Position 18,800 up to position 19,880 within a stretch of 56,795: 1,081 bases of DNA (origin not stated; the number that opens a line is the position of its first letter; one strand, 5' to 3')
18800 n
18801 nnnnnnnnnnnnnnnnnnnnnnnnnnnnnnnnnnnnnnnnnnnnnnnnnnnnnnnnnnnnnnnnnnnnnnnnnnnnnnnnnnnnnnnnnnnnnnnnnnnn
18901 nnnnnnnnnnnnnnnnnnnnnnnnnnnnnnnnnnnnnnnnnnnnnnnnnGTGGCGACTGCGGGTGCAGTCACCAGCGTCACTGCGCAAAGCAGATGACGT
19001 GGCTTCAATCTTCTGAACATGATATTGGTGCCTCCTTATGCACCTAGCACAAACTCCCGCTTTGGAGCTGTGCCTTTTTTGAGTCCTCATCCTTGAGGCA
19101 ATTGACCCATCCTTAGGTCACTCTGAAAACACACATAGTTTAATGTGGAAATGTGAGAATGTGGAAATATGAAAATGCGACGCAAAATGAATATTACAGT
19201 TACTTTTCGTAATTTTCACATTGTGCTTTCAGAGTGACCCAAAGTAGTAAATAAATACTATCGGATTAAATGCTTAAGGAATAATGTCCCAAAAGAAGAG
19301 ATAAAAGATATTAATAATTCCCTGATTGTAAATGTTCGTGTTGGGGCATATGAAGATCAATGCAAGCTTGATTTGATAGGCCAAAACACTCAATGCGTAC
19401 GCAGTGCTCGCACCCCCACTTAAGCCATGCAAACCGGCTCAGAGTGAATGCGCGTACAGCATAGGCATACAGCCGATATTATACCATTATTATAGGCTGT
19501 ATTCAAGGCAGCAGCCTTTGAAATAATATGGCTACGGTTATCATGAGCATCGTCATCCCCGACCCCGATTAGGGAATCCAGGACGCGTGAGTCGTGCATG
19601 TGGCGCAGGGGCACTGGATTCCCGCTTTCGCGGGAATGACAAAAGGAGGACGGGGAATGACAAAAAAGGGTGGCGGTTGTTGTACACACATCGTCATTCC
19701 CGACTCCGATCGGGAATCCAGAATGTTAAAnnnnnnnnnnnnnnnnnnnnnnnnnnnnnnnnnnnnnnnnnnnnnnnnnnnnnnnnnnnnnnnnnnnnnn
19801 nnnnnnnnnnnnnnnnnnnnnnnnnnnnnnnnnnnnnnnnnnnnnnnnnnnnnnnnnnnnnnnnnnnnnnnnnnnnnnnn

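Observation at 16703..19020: Three tandem paralogues of an unknown signal-peptide/single-TM protein family on a high-GC island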

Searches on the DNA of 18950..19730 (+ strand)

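Call 66: search_dna_similar(query=window:19560-19730:+, collection=plasmids, mode=distant, max_evalue=0.001, max_rows=15)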
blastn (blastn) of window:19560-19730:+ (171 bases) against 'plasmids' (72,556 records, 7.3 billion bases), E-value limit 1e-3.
Records with a match: 7; places in all: 19; records where one place covers at least 80% of the query: 0.
Best place of each record, by identity: >=99% 1; 95-99% 1; 90-95% 3; 80-90% 2.
By first word of the organism name: Neisseria 2; Azospirillum 2; Sulfurovum 1; Photobacterium 1; Sphingopyxis 1.
By predicted mobility (MOB-suite, as given by PLSDB): non-mobilizable 5; mobilizable 1; conjugative 1.
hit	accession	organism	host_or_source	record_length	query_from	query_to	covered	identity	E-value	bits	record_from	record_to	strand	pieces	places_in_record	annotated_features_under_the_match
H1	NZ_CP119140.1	Neisseria gonorrhoeae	Homo sapiens,whole organism,blood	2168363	55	101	27%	85.1%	3e-4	52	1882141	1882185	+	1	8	none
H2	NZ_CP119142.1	Neisseria gonorrhoeae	Homo sapiens,whole organism,synovial ...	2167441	55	101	27%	85.1%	3e-4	52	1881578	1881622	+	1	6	none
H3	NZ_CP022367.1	Azospirillum sp. TSH58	single cell,paddy soils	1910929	52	85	20%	94.1%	8e-5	54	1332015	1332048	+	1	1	record has no annotation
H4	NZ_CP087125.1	Sulfurovum mangrovi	Mangrove sediment,mangrove sediment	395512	135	167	19%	93.9%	3e-4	52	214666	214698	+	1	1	none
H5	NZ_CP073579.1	Photobacterium sp. GJ3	-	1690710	53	84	19%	93.8%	1e-3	50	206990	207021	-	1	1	record has no annotation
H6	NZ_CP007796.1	Azospirillum argentinense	Triticum aestivum L.,Root,wheat ...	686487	52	81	18%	96.7%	1e-3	51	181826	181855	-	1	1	none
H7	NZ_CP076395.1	Sphingopyxis indica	Single cell,HCH dumpsite soil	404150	55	83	17%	100.0%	8e-5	54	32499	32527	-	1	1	ileS: isoleucine--tRNA ligase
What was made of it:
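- Tried and rejected: The palindromic repeat matches assorted Proteobacteria only weakly (call 66).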

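Call 86: search_rna_families(source=window, start=18950, end=19560, threshold=evalue, max_evalue=10, show_alignments=2)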
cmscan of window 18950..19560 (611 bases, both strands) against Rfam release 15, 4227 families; matches with E-value up to 10: 5.
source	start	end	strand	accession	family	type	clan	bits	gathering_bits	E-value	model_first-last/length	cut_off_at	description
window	19104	19248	-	RF03709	MIR1878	Gene; miRNA;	-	21.8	70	0.17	1-100/100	no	MIR1878 microRNA precursor family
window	19181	19267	+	RF02788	snoTBR6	Gene; snRNA; snoRNA; CD-box;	-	19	37.6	1.1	1-83/83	no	Small nucleolar RNA TBR6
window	19113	19242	+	RF04209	MIR7533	Gene; miRNA;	-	15.8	230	1.3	1-249/249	no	MIR7533 microRNA precursor family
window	18990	19031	+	RF00095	snoPyro_CD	Gene; snRNA; snoRNA; CD-box;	CL00132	14.7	45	2.8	1-58/58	no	Pyrococcus C/D box small nucleolar RNA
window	19110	19245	+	RF04207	MIR5048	Gene; miRNA;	-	10.9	160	4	1-356/356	no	MIR5048 microRNA precursor family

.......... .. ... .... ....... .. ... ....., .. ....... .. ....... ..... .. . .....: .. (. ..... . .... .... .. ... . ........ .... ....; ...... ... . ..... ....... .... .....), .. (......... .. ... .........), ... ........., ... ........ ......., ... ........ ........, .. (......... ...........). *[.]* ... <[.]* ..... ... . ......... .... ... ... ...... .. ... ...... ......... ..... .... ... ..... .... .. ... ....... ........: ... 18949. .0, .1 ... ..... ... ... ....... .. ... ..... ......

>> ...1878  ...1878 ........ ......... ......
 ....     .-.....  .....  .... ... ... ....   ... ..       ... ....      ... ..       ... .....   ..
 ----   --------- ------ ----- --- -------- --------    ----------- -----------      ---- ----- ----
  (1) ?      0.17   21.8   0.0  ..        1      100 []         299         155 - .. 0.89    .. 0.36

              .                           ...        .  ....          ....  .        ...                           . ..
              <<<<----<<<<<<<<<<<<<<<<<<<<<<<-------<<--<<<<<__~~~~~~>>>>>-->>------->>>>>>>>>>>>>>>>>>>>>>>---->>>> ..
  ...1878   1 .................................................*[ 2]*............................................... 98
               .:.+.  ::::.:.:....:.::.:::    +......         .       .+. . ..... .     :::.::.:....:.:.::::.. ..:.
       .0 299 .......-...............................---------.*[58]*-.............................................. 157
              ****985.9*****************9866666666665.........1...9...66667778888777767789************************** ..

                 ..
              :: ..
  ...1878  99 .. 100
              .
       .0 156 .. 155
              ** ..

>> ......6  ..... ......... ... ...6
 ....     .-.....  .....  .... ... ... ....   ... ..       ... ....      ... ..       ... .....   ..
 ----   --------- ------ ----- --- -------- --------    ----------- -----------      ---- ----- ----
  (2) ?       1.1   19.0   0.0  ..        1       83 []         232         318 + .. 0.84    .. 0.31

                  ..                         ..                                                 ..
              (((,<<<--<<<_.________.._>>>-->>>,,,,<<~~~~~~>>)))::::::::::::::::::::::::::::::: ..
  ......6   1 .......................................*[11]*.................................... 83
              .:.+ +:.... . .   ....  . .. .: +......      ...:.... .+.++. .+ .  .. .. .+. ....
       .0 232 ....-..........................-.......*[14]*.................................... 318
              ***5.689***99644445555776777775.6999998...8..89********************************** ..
